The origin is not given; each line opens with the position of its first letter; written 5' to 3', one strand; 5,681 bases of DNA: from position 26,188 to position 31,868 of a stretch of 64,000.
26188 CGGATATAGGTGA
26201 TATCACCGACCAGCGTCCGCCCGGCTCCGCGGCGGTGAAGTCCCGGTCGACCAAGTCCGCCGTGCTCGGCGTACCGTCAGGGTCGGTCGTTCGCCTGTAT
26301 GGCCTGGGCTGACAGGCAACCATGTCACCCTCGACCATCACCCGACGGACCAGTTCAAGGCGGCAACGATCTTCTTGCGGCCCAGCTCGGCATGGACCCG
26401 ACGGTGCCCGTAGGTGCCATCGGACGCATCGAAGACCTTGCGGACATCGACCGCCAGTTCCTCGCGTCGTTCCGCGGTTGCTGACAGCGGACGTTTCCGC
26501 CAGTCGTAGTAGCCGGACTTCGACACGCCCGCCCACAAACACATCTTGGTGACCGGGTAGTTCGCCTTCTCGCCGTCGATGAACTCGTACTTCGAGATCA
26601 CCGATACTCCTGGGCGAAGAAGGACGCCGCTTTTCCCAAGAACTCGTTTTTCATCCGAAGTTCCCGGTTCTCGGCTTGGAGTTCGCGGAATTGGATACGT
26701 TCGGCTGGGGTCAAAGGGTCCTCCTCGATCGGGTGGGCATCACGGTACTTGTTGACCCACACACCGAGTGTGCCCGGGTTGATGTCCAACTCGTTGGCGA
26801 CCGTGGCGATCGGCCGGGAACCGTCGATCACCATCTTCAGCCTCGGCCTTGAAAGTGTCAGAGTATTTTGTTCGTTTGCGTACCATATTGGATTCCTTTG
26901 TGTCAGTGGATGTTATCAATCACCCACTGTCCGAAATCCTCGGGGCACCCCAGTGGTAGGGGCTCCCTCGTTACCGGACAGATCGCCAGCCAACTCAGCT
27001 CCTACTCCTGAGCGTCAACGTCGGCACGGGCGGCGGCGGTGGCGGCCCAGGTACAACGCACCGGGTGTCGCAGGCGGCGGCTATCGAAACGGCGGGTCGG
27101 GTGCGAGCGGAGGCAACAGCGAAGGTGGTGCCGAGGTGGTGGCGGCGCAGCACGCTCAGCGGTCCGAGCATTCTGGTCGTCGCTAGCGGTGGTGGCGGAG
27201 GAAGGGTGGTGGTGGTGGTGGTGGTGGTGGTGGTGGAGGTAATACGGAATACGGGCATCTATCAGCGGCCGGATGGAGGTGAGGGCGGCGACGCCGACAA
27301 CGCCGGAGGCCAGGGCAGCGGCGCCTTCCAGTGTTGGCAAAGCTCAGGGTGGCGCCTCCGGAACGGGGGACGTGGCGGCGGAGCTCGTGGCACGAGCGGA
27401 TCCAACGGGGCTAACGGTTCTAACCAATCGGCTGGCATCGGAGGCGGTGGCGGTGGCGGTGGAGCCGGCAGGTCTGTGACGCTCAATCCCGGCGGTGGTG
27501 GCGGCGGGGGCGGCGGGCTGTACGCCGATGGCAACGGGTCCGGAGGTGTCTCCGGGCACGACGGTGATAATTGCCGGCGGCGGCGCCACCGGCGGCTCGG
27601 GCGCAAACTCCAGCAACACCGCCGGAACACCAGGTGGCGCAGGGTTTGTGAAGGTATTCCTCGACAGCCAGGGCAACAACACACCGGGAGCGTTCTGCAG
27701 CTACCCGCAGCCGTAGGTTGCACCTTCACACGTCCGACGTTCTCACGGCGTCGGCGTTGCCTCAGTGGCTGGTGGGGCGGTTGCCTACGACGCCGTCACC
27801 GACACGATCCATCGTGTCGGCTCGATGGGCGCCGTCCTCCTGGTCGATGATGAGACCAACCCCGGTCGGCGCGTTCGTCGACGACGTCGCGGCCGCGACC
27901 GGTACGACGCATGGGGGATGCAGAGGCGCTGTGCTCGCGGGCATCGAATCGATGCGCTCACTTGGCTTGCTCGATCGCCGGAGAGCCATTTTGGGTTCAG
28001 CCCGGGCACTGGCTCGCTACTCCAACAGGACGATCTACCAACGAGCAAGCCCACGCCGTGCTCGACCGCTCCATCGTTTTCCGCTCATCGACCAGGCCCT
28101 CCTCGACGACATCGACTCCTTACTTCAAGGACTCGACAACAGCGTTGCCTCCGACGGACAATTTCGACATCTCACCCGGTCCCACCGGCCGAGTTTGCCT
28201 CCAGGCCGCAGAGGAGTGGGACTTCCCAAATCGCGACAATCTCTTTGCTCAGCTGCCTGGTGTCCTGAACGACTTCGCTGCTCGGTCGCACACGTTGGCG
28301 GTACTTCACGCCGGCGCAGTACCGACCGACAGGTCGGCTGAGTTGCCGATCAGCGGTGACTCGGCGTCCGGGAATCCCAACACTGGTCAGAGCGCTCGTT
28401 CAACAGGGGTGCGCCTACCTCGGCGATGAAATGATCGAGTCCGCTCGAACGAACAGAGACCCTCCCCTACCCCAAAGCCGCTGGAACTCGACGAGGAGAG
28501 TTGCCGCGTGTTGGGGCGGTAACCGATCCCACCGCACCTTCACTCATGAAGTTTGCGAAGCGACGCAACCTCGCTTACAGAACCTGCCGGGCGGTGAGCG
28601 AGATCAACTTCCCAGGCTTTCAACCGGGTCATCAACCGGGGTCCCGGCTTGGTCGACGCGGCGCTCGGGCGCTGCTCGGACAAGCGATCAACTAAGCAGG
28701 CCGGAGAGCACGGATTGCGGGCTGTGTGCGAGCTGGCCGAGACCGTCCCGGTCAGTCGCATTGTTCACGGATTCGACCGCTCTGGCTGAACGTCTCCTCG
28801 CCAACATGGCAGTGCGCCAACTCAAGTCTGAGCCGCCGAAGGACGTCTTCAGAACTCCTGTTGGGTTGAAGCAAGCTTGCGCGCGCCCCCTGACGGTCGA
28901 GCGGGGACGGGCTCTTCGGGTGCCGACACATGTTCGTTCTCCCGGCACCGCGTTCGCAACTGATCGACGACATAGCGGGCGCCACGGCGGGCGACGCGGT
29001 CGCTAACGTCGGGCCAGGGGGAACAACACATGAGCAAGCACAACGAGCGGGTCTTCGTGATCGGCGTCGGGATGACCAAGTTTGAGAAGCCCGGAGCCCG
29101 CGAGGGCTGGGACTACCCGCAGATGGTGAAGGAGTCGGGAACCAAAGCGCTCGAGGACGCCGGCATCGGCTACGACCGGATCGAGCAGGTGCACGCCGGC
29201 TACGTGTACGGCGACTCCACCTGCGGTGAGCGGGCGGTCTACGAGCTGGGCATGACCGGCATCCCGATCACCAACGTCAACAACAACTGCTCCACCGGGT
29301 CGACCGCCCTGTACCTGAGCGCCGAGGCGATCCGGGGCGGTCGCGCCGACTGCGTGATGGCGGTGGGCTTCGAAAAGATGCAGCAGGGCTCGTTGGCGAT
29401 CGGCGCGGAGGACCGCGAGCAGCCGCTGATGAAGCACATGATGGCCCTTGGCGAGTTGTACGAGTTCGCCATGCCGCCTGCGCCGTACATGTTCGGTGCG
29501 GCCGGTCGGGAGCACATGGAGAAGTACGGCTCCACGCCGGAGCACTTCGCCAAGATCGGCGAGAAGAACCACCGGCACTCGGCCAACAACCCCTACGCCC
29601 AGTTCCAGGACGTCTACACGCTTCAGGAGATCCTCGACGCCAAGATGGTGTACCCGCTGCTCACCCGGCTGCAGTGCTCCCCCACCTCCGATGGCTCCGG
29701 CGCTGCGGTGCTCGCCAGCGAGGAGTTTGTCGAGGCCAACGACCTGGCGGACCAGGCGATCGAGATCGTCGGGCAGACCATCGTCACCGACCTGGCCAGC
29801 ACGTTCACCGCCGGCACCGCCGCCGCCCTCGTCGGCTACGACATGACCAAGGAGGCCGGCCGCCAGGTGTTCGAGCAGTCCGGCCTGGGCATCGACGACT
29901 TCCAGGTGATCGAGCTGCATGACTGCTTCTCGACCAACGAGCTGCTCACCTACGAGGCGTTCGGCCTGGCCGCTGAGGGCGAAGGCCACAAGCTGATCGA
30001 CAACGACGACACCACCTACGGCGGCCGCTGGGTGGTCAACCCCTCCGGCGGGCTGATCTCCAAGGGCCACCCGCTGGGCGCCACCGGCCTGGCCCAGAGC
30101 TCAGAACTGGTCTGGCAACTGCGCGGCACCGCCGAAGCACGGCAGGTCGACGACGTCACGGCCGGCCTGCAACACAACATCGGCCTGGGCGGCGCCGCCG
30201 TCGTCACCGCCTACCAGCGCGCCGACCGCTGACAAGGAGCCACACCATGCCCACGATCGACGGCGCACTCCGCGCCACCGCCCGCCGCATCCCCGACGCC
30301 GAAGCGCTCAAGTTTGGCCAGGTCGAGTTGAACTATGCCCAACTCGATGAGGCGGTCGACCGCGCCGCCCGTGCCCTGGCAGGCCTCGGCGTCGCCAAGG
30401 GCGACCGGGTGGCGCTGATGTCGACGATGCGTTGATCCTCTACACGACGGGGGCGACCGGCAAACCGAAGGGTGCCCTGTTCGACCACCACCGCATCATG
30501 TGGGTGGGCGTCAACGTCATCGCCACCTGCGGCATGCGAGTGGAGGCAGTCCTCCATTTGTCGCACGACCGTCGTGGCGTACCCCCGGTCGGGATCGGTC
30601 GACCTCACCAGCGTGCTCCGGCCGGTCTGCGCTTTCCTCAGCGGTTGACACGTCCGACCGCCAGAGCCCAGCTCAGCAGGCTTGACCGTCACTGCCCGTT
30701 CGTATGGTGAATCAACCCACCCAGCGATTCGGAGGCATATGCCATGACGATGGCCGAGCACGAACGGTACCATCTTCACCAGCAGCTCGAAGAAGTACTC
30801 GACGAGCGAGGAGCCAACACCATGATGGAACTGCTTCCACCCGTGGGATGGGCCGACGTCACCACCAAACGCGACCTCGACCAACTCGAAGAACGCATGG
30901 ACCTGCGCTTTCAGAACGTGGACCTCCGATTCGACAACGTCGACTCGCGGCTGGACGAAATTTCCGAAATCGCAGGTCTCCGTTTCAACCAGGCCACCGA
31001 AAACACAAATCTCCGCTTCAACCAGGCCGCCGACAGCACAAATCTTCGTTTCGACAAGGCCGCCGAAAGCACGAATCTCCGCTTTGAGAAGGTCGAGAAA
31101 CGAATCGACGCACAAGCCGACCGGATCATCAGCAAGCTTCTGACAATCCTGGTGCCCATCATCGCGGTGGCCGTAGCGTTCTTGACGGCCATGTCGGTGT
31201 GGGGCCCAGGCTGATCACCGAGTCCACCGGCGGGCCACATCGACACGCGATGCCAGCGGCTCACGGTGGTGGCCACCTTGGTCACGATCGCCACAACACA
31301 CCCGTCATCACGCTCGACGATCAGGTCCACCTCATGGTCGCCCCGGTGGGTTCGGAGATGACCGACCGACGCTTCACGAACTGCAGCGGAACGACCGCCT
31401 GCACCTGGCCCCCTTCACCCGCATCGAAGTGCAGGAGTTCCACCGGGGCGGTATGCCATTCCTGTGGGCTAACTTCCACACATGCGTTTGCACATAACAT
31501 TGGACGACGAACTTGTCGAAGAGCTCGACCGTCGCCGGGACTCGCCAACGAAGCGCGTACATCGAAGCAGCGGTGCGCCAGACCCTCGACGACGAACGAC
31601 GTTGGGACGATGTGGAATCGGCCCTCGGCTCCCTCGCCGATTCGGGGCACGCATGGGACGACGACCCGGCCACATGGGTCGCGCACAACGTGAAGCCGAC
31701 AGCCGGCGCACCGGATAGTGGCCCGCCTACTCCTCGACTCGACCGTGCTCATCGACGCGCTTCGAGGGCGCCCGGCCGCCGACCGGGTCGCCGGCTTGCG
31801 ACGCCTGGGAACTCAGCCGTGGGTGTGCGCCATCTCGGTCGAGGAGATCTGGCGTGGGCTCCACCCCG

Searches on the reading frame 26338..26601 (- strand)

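Call 71: search_protein_families(library=pfam, proteins=[window:26338-26601:-], max_evalue=0.01)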
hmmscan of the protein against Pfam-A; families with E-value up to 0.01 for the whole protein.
window:26338-26601:- (87 aa): 1 family
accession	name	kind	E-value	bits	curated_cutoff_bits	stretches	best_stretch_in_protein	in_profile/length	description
PF13276.12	HTH_21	-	5.8e-08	33.3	28.1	1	44-78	1-36/60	HTH-like domain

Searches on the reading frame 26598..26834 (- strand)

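Call 71: search_protein_families(library=pfam, proteins=[window:26598-26834:-], max_evalue=0.01)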
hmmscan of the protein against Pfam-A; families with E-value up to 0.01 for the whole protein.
window:26598-26834:- (78 aa): 1 family
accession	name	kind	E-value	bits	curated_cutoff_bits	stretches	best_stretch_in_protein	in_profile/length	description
PF01527.26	HTH_Tnp_1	-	1.3e-07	32.2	24.1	1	3-62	20-73/75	Transposase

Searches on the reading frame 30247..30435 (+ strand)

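Call 71: search_protein_families(library=pfam, proteins=[window:30247-30435:+], max_evalue=0.01)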
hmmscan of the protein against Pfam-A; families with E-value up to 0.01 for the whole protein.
window:30247-30435:+ (62 aa): 2 families
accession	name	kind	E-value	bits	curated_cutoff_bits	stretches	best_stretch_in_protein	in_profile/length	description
PF00501.34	AMP-binding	-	5.1e-12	45.7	29.9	1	9-61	2-55/384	AMP-binding enzyme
PF14011.11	ESX-1_EspG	-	0.0016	18.5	27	1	5-61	116-176/245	EspG family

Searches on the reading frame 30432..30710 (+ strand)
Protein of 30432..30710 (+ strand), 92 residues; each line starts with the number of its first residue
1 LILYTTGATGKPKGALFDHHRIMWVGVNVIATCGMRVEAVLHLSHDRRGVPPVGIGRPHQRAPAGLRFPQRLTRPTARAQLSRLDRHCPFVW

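Call 71: search_protein_families(library=pfam, proteins=[window:30432-30710:+], max_evalue=0.01)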
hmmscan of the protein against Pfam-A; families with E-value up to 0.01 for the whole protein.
window:30432-30710:+ (92 aa): 1 family
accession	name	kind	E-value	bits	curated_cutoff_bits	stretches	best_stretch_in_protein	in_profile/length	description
PF00501.34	AMP-binding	-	0.00011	21.5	29.9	1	1-33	166-199/384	AMP-binding enzyme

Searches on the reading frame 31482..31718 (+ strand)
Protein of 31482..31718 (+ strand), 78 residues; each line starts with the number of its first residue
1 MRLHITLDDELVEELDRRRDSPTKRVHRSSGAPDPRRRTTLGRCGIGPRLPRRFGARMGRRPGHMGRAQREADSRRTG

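Call 71: search_protein_families(library=pfam, proteins=[window:31482-31718:+], max_evalue=0.01)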
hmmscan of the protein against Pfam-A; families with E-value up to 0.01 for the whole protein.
window:31482-31718:+ (78 aa): 0 families
